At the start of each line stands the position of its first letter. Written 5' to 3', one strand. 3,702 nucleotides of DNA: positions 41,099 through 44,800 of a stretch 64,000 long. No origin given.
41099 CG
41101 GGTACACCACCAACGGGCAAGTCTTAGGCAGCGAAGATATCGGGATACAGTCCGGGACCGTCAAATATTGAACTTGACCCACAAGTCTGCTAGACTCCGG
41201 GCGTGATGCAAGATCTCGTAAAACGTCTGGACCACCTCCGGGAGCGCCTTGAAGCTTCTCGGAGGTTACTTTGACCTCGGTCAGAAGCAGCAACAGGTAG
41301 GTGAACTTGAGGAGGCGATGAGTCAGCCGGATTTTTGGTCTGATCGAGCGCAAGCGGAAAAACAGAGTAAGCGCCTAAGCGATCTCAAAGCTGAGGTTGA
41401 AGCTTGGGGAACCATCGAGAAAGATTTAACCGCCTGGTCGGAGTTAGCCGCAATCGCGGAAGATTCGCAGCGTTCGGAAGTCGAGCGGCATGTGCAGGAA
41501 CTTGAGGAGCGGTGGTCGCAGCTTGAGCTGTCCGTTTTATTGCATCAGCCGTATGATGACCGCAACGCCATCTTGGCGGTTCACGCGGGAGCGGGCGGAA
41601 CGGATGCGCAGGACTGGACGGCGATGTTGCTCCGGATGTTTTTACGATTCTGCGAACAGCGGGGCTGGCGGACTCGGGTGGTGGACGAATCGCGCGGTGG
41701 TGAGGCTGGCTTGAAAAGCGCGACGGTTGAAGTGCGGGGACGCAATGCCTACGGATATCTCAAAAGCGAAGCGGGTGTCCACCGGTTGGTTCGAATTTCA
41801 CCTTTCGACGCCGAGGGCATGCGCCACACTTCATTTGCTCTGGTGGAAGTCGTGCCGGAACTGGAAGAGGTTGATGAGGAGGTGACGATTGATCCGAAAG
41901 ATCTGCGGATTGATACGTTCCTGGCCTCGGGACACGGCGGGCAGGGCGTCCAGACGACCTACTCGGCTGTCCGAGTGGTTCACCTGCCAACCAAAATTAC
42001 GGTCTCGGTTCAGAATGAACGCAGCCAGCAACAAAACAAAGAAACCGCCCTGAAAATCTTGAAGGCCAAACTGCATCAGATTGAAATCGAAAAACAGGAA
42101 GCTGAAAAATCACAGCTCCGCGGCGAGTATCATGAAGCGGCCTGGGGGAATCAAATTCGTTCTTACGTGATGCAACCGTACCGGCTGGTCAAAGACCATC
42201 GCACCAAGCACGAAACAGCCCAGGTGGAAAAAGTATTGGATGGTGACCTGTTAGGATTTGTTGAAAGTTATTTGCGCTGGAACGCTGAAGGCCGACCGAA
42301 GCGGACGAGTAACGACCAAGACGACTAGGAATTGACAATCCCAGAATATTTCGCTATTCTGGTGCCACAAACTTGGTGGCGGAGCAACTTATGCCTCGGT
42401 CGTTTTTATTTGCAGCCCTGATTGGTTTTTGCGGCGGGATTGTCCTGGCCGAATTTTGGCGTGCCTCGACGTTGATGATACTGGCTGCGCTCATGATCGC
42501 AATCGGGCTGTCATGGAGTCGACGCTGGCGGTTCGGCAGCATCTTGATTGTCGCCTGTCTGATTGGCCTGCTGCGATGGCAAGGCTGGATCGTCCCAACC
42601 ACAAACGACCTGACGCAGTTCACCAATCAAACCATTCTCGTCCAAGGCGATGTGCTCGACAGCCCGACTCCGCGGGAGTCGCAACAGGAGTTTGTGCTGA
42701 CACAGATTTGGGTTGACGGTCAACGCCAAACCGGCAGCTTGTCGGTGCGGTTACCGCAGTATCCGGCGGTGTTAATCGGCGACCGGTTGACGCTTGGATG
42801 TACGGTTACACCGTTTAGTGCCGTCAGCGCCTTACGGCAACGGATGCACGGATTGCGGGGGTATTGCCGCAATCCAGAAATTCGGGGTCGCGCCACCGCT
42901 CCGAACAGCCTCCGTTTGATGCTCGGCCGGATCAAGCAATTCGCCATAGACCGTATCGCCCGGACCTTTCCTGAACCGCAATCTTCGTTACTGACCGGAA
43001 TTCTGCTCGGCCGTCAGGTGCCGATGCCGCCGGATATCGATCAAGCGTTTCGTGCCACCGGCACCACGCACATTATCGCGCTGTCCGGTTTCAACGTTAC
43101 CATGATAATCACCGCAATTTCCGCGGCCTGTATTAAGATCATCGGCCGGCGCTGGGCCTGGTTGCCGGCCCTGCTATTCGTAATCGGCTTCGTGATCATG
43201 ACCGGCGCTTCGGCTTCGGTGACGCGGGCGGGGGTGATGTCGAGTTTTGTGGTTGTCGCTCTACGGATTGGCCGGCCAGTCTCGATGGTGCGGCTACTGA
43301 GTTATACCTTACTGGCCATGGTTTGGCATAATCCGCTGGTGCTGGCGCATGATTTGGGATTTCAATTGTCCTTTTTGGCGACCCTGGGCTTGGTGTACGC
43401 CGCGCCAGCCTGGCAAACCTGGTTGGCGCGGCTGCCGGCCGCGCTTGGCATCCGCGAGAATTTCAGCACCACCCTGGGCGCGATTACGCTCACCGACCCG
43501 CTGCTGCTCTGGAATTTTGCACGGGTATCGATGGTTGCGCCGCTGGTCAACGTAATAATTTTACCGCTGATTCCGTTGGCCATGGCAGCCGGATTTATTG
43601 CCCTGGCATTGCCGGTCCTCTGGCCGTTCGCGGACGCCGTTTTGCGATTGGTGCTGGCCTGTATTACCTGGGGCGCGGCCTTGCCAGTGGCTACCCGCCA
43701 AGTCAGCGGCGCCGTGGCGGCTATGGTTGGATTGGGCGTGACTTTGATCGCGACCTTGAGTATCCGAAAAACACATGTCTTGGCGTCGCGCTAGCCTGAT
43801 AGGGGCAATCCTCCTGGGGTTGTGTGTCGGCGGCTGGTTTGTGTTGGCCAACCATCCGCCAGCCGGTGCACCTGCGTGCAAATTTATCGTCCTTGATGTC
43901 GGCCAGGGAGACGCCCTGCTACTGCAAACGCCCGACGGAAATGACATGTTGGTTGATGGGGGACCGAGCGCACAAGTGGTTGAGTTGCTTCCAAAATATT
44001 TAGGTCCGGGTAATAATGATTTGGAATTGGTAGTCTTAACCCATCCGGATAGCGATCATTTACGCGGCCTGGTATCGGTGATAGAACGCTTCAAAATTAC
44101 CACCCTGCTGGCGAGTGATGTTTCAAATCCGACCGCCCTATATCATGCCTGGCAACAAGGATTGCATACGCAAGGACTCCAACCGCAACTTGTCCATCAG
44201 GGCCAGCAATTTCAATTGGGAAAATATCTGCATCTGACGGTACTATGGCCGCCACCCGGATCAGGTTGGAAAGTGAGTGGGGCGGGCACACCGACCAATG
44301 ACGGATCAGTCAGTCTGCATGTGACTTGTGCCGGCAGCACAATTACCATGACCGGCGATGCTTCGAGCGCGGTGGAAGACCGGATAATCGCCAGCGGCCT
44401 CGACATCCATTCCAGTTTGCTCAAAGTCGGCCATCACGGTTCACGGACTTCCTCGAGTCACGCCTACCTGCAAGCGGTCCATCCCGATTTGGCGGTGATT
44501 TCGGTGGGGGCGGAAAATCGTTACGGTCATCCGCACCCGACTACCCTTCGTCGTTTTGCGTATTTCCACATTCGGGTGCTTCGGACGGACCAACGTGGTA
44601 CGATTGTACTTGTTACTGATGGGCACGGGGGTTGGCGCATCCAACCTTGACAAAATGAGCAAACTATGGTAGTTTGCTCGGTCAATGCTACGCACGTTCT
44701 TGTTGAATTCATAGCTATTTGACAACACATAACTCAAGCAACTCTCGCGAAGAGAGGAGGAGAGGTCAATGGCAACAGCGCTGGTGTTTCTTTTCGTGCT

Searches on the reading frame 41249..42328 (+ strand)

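Call 31: search_protein_families(library=pfam, proteins=[window:41249-42328:+], max_evalue=0.001)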
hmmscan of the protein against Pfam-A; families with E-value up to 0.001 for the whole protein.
window:41249-42328:+ (359 aa): 3 families
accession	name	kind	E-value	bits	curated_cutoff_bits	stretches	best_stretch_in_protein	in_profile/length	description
PF03462.23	PCRF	-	1.1e-56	192.2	24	1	14-199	2-194/194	PCRF domain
PF00472.26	RF-1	-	6.2e-37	126.5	35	1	210-318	3-116/116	RF-1 domain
PF16326.10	ABC_tran_CTD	-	0.00042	20.9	32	1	14-52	21-59/69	ABC transporter C-terminal domain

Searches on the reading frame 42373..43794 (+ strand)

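Call 31: search_protein_families(library=pfam, proteins=[window:42373-43794:+], max_evalue=0.001)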
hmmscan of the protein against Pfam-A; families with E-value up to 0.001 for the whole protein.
window:42373-43794:+ (473 aa): 2 families
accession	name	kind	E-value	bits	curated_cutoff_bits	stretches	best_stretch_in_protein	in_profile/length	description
PF03772.21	Competence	-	6.5e-45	154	23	1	210-460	1-261/270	Competence protein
PF13567.11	DUF4131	-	1.8e-11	44.4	31.6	1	32-146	9-131/165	Domain of unknown function (DUF4131)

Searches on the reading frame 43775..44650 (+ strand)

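Call 31: search_protein_families(library=pfam, proteins=[window:43775-44650:+], max_evalue=0.001)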
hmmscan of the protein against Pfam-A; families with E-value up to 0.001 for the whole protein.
window:43775-44650:+ (291 aa): 2 families
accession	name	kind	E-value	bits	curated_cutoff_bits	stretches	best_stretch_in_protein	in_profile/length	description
PF00753.33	Lactamase_B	-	3.8e-14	53.5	22.7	1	41-245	2-195/196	Metallo-beta-lactamase superfamily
PF12706.13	Lactamase_B_2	-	3.2e-06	27.3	27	1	58-204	3-150/200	Beta-lactamase superfamily domain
